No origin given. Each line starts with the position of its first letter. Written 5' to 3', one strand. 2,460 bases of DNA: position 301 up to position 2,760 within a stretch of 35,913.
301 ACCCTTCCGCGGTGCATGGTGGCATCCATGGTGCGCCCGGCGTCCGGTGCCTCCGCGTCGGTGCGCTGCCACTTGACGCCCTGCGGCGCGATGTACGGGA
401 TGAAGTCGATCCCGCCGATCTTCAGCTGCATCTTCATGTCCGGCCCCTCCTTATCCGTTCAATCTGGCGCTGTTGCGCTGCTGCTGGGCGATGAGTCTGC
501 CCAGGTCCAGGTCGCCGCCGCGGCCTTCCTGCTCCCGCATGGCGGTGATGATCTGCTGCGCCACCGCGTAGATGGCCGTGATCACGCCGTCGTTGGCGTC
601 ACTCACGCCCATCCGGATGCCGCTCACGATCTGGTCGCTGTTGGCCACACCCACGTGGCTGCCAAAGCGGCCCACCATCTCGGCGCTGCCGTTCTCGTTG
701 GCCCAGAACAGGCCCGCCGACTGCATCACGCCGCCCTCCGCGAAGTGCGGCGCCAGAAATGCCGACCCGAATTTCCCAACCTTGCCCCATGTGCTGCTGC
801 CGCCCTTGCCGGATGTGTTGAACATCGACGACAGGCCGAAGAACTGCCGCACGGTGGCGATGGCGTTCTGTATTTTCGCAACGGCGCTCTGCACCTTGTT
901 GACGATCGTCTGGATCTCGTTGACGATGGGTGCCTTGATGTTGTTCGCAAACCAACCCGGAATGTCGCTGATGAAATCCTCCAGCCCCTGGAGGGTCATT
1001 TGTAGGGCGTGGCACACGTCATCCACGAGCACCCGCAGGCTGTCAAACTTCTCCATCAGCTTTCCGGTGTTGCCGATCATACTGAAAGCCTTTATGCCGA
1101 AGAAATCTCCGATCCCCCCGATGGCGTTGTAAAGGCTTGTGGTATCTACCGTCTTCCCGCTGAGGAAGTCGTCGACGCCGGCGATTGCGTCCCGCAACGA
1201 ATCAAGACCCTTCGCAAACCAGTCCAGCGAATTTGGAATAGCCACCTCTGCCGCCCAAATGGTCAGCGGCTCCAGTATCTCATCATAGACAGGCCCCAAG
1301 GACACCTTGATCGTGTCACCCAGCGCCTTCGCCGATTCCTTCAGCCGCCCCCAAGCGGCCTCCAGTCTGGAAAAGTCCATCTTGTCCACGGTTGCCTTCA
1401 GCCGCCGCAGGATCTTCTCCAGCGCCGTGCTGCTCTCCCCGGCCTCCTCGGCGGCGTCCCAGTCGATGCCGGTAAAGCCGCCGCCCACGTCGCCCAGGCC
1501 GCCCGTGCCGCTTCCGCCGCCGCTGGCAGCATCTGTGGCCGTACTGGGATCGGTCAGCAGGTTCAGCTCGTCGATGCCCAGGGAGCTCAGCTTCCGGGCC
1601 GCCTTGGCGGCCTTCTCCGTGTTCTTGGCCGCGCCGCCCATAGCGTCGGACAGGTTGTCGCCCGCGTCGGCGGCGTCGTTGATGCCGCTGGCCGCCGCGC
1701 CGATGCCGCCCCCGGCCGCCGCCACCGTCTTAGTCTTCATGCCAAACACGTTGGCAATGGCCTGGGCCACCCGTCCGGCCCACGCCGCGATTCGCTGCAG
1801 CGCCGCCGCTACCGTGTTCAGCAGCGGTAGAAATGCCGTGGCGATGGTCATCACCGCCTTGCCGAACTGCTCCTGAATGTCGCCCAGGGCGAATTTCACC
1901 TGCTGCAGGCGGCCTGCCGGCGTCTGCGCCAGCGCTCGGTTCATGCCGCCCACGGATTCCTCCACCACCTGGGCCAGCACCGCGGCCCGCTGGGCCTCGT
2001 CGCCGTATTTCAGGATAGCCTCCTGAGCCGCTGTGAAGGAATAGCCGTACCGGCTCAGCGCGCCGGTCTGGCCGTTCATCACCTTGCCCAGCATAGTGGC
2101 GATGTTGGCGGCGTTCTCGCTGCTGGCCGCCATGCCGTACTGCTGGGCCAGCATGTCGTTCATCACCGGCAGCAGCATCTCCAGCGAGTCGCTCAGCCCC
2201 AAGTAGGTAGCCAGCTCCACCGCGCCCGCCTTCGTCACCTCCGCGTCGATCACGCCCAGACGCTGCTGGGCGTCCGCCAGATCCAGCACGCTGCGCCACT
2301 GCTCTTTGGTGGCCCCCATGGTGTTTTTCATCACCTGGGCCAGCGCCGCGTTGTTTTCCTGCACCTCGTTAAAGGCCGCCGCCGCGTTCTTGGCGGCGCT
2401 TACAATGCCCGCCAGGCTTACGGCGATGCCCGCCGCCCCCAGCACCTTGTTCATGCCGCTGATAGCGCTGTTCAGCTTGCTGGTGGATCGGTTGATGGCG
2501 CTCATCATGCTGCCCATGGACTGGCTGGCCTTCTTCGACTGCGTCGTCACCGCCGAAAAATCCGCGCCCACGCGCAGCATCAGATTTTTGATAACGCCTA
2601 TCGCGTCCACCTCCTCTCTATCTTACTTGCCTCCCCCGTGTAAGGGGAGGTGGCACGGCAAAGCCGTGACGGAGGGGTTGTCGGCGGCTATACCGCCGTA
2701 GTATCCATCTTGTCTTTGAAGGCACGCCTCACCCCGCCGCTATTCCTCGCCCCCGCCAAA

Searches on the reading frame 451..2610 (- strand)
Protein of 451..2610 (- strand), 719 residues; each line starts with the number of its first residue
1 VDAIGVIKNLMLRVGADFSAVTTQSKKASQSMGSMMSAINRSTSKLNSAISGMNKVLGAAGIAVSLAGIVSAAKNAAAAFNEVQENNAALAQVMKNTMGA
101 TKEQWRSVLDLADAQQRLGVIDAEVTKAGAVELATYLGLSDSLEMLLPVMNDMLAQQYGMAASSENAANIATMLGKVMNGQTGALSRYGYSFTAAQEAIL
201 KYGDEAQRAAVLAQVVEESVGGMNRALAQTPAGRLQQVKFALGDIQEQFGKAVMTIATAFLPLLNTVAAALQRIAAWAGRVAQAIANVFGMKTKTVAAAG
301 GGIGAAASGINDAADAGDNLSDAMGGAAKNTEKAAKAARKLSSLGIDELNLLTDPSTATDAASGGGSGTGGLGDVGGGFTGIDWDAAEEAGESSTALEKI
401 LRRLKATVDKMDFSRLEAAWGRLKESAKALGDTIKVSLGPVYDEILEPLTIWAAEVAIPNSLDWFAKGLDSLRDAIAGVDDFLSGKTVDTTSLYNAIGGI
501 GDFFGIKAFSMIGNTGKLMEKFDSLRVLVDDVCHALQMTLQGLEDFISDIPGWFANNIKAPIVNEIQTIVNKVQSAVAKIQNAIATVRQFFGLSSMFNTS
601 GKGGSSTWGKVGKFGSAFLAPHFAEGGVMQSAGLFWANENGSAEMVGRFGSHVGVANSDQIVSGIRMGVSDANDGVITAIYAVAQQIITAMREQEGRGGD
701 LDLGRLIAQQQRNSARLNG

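Call 17: search_protein_families(library=phrogs, proteins=[window:451-2610:-], max_evalue=0.00001)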
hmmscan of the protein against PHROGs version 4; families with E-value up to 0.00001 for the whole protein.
window:451-2610:- (719 aa): 3 families
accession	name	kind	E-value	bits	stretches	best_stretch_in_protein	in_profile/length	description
phrog_1535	-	tail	8.2e-25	88.1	1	28-512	196-603/1152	tail length tape measure protein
phrog_31167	-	unknown function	2.1e-14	54.4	1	206-379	24-205/515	-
phrog_31409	-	tail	5.2e-14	53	1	7-342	4-355/365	tail length tape measure protein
